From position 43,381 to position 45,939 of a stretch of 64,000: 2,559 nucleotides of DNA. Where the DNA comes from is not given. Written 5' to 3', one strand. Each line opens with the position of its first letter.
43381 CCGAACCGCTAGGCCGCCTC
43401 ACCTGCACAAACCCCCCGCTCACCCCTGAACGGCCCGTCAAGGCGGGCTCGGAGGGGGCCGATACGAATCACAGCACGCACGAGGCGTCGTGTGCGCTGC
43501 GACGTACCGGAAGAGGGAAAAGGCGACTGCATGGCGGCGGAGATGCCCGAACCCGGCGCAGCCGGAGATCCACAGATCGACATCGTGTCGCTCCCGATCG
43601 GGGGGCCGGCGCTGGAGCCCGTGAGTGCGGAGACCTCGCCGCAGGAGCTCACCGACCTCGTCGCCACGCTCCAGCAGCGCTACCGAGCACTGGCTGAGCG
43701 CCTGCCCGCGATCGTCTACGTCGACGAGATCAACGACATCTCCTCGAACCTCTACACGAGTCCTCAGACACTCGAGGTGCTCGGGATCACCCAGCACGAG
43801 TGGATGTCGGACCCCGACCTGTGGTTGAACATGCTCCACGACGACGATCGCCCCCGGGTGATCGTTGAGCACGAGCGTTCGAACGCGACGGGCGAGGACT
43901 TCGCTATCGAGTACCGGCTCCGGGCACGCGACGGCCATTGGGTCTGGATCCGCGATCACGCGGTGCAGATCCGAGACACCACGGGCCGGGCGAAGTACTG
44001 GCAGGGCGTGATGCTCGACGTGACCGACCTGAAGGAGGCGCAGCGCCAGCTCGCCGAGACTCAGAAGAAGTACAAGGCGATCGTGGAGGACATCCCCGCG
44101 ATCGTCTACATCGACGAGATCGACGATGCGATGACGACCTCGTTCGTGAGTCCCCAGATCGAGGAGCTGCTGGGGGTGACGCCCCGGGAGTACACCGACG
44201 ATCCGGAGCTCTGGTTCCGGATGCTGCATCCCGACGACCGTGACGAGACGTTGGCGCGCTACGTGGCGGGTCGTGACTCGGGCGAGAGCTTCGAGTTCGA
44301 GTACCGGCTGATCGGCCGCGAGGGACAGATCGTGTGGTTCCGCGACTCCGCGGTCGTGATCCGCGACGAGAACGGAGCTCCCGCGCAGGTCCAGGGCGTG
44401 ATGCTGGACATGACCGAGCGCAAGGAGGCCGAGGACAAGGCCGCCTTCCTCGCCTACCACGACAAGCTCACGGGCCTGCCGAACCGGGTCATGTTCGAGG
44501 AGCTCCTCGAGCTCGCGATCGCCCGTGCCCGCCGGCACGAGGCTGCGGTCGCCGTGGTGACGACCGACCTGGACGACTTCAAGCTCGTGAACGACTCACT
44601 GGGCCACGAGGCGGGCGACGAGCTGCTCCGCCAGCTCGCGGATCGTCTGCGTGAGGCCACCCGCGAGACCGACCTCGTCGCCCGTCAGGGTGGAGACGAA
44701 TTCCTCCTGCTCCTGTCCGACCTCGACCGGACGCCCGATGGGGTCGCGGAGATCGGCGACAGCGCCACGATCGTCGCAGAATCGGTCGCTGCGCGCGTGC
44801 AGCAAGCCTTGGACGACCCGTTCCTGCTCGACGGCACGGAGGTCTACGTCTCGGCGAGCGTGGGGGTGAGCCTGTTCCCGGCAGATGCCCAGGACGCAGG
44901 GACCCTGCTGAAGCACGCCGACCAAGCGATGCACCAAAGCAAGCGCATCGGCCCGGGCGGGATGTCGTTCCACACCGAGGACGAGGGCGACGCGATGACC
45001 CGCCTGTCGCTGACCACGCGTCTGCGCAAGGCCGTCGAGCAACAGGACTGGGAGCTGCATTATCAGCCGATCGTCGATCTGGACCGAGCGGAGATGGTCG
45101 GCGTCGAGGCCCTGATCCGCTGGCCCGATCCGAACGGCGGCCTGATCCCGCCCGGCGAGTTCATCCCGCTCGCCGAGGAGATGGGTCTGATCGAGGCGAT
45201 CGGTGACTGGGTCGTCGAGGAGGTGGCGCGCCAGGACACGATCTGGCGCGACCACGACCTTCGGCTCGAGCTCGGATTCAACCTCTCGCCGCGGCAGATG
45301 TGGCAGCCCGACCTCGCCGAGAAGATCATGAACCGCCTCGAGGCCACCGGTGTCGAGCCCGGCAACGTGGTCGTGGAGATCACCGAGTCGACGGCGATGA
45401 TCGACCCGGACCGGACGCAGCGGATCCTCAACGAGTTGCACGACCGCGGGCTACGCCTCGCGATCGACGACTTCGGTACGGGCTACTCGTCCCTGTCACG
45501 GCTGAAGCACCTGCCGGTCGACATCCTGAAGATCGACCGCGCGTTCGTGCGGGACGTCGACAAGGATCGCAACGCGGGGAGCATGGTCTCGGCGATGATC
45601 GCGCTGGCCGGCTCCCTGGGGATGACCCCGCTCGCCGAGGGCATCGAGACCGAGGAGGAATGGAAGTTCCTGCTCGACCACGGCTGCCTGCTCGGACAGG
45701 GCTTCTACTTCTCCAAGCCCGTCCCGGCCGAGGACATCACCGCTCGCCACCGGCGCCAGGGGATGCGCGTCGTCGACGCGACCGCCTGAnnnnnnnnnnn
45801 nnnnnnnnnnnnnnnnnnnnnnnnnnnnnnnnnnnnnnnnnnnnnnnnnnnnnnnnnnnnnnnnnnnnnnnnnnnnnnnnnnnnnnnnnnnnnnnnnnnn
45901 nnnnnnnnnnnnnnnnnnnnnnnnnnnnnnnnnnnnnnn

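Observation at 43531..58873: Two paralogous PAS-GGDEF-EAL proteins on opposite strands, one with a degenerate GGDEF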

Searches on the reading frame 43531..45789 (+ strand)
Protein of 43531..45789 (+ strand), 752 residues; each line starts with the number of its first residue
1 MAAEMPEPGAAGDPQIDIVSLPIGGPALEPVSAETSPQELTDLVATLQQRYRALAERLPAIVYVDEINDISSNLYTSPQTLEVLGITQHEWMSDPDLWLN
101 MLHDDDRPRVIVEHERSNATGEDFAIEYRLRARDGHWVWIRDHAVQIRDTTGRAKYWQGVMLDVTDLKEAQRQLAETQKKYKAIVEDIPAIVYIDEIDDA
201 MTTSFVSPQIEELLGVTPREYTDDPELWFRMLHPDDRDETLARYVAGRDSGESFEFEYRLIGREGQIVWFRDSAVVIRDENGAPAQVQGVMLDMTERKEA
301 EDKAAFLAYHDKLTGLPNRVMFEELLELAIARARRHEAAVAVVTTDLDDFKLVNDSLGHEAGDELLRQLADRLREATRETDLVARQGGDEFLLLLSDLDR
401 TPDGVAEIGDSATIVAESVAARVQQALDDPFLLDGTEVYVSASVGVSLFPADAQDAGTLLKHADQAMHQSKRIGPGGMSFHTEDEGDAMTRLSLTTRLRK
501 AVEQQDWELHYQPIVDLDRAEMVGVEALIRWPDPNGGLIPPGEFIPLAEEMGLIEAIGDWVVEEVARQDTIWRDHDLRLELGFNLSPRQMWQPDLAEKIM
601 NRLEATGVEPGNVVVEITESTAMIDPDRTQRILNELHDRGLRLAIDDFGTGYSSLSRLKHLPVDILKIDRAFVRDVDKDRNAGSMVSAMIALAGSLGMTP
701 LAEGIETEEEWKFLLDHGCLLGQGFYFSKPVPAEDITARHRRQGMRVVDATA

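Call 5: search_protein_families(library=pfam, proteins=[window:43531-45789:+], max_evalue=0.01)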
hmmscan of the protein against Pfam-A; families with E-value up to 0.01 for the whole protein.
window:43531-45789:+ (752 aa): 7 families
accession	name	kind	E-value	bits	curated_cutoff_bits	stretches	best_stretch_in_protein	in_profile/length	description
PF00563.25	EAL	-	1.6e-73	247.4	31.3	1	497-730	3-236/236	EAL domain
PF08447.18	PAS_3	-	2.3e-45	153.2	25.6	2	74-161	2-89/89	PAS fold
PF00990.26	GGDEF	-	2.8e-43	147.9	23.8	1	308-474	1-158/161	Diguanylate cyclase, GGDEF domain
PF00989.32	PAS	-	4.3e-12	46.5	22.6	2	61-164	14-113/113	PAS fold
PF13426.13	PAS_9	-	4.1e-10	40.3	27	1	202-296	13-103/103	PAS domain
PF08448.16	PAS_4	-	4.7e-08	33.7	23.1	1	195-299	9-110/110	PAS fold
PF14598.12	PAS_11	-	0.00061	20.2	25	0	97-141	36-80/109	PAS domain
